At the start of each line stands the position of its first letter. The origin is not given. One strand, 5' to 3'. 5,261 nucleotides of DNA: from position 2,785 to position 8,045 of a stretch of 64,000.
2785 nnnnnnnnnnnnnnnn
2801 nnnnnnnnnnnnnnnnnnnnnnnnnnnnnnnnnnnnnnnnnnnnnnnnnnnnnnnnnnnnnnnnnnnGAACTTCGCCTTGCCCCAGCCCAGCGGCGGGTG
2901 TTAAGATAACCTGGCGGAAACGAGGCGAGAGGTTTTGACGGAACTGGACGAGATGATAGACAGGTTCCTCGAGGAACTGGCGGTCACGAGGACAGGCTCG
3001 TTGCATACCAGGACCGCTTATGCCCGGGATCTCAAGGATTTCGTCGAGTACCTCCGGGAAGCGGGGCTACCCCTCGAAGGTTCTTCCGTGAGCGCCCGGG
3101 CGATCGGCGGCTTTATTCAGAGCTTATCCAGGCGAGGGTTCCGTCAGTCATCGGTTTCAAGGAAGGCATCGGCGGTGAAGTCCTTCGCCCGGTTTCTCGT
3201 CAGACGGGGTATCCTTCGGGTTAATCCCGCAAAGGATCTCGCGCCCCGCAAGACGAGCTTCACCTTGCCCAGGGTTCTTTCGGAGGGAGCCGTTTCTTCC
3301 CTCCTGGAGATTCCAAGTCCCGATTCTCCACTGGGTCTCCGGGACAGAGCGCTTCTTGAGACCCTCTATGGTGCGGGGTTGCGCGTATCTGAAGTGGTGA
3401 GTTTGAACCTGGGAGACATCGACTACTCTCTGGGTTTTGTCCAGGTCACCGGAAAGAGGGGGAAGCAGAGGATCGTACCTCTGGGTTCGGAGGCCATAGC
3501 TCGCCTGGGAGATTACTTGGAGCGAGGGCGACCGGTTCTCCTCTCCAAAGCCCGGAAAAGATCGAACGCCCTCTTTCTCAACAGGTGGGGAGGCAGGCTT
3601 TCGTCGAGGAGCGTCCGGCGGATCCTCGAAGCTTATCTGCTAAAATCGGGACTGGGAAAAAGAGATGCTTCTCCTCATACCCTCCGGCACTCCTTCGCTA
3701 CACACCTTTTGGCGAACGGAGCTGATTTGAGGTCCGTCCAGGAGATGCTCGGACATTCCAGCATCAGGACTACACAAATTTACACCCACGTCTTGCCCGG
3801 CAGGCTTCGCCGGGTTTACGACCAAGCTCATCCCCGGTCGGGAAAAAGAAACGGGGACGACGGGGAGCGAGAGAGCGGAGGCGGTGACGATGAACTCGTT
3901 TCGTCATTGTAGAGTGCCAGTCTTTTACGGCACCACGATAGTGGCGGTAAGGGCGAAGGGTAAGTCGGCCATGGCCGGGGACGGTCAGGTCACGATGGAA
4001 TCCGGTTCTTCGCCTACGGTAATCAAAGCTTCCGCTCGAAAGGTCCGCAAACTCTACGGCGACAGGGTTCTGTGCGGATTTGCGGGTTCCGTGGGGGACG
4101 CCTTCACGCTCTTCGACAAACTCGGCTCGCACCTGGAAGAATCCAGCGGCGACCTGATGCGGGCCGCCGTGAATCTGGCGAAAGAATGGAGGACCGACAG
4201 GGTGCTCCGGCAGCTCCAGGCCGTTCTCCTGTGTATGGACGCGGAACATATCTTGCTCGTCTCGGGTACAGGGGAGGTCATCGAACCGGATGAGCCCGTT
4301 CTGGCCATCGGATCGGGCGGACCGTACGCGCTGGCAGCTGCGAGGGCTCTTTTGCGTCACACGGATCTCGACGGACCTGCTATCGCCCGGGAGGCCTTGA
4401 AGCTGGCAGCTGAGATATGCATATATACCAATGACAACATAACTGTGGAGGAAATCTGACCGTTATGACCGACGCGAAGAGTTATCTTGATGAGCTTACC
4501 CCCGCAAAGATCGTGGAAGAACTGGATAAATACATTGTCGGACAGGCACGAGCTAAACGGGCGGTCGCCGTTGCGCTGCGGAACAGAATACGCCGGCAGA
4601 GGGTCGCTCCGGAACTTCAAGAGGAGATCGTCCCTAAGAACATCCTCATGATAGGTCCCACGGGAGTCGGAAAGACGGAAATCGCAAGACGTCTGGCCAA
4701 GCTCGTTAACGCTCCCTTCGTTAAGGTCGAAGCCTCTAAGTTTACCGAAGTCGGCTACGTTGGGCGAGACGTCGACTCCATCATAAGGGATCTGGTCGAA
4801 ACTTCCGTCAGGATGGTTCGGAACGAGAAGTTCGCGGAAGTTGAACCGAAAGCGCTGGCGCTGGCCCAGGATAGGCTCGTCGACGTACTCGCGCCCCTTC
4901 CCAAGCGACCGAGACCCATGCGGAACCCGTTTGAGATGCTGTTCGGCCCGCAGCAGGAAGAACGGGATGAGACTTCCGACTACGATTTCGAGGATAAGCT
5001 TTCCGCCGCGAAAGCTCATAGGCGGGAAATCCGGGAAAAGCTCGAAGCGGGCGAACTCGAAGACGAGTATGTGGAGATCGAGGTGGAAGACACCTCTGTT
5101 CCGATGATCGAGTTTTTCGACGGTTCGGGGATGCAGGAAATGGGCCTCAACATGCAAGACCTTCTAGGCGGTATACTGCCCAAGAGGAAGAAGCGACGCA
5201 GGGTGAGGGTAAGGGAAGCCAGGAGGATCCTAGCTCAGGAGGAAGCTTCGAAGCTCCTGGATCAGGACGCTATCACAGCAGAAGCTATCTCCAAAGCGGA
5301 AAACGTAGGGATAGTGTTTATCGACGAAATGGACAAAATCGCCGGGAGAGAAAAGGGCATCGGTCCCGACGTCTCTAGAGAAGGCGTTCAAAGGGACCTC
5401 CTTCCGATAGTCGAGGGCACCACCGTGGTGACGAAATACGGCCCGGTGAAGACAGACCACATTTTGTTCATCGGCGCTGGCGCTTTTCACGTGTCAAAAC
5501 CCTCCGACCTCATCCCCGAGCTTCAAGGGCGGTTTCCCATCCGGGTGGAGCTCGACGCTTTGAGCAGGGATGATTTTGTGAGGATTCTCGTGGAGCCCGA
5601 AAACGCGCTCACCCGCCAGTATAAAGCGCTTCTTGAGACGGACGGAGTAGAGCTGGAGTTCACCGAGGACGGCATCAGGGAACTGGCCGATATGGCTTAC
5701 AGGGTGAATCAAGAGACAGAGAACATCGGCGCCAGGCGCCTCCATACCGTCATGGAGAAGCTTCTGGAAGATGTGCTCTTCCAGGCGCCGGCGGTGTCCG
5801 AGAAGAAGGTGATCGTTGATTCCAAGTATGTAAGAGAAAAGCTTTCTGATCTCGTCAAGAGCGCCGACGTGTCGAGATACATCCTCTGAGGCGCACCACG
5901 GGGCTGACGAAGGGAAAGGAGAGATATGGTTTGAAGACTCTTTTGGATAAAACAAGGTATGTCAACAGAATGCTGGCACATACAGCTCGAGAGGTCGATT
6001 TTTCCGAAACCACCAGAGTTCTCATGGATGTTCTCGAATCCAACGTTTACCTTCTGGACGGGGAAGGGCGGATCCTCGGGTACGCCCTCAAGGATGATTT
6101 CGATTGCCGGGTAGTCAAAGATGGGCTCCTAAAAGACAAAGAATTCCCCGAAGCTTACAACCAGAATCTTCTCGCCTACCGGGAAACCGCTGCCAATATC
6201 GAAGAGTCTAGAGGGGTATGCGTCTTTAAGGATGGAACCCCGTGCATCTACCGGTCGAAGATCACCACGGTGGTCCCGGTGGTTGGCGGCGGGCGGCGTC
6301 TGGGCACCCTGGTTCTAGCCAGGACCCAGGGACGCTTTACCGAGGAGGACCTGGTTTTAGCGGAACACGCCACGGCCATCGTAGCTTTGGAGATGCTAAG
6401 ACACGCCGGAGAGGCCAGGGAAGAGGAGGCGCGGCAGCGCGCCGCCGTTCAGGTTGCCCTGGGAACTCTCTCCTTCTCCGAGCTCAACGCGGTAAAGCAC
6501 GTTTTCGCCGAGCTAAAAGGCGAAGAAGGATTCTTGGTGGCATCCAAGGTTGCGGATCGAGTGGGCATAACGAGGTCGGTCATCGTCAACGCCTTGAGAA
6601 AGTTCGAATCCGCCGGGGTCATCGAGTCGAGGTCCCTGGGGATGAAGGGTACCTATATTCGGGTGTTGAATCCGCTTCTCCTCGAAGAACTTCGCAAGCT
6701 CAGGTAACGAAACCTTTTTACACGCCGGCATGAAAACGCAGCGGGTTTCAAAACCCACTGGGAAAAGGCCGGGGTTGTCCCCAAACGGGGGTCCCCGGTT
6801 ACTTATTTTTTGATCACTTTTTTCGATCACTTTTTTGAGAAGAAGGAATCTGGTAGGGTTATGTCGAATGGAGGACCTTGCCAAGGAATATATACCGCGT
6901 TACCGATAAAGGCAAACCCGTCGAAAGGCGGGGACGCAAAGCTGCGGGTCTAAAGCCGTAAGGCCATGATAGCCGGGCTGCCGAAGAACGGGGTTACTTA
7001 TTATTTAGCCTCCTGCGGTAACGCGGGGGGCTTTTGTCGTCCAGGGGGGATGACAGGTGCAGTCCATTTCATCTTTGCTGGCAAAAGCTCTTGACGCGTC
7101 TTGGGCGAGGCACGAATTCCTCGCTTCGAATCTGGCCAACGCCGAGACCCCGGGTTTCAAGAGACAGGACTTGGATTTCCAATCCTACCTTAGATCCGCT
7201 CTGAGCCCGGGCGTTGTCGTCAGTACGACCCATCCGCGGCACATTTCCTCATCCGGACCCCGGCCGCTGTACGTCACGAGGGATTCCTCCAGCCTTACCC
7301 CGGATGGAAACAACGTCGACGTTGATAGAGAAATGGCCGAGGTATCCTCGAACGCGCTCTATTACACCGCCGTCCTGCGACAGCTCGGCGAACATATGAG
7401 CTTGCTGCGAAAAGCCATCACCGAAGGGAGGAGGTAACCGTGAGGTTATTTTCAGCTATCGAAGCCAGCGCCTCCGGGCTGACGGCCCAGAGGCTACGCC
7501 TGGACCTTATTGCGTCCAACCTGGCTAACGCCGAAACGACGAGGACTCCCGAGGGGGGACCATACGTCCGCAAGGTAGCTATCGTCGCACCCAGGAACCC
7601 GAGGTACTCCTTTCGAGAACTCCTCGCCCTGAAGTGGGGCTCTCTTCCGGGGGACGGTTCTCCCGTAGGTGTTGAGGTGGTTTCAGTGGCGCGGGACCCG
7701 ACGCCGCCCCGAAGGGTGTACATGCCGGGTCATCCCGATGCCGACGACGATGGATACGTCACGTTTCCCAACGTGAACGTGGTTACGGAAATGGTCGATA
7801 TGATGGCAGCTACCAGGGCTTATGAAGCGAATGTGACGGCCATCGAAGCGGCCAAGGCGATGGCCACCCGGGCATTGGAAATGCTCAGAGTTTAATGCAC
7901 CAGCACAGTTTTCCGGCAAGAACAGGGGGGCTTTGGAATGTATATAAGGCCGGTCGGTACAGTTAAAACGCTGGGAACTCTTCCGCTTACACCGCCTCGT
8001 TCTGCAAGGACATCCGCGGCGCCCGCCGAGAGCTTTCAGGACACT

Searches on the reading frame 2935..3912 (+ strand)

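Call 36: search_protein_families(library=pfam, proteins=[window:2935-3912:+], max_evalue=0.00001)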
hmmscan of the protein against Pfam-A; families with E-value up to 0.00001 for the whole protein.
window:2935-3912:+ (325 aa): 2 families
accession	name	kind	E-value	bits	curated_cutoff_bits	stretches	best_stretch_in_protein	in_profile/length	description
PF00589.27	Phage_integrase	-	1.9e-45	155.2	27.1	1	114-287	2-169/172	Phage integrase family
PF02899.23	Phage_int_SAM_1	-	2e-17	63.7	22.3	1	8-92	1-83/83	Phage integrase, N-terminal SAM-like domain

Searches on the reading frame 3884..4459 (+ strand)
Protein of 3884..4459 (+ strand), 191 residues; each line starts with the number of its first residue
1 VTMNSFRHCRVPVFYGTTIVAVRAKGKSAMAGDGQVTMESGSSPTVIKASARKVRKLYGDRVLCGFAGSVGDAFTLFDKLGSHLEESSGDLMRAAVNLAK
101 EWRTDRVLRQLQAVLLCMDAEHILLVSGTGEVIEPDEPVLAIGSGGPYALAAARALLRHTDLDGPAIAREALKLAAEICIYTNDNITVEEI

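Call 36: search_protein_families(library=pfam, proteins=[window:3884-4459:+], max_evalue=0.00001)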
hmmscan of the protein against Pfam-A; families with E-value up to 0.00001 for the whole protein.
window:3884-4459:+ (191 aa): 1 family
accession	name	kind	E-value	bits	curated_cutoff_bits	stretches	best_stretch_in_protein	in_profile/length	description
PF00227.31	Proteasome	-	8.7e-27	94.4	22.4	1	14-191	2-189/189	Proteasome subunit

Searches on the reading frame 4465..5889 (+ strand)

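Call 36: search_protein_families(library=pfam, proteins=[window:4465-5889:+], max_evalue=0.00001)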
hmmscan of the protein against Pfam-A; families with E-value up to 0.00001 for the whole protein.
window:4465-5889:+ (474 aa): 4 families
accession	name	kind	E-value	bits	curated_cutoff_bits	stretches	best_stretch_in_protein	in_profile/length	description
PF07724.20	AAA_2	-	2.5e-33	115.9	27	1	220-360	13-166/166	AAA domain (Cdc48 subfamily)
PF00004.35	AAA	-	7.2e-16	59.3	21.2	2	60-106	1-49/131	ATPase family associated with various cellular activities (AAA)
PF07728.20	AAA_5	-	6.6e-07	29.9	22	1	59-95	1-38/139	AAA domain (dynein-related subfamily)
PF10431.15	ClpB_D2-small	-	2.2e-06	28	21.9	1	366-443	1-69/81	C-terminal, D2-small domain, of ClpB protein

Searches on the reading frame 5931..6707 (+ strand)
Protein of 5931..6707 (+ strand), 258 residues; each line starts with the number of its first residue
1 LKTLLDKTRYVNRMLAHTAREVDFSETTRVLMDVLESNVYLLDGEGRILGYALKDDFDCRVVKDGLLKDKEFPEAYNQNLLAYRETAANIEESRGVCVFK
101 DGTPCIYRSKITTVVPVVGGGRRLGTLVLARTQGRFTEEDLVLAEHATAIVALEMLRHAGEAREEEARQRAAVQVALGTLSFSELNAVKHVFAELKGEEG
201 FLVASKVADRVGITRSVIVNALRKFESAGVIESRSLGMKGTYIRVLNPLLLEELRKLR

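Call 36: search_protein_families(library=pfam, proteins=[window:5931-6707:+], max_evalue=0.00001)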
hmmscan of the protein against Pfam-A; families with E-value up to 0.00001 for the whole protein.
window:5931-6707:+ (258 aa): 2 families
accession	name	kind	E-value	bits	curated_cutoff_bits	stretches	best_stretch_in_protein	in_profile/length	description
PF06018.20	CodY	-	1.9e-53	181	29.5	1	3-179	1-177/177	CodY GAF-like domain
PF08222.17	HTH_CodY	-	4.1e-30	103.6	27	1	198-255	1-58/61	CodY helix-turn-helix domain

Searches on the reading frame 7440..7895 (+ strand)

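Call 36: search_protein_families(library=pfam, proteins=[window:7440-7895:+], max_evalue=0.00001)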
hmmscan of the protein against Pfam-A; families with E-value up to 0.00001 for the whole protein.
window:7440-7895:+ (151 aa): 2 families
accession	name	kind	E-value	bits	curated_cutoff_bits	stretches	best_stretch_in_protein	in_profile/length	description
PF06429.18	Flg_bbr_C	-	5.7e-15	55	23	1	105-147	3-45/46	Flagellar basal body rod FlgEFG protein C-terminal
PF00460.25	Flg_bb_rod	-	3.4e-07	30.5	20.7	1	8-34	2-28/31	Flagella basal body rod protein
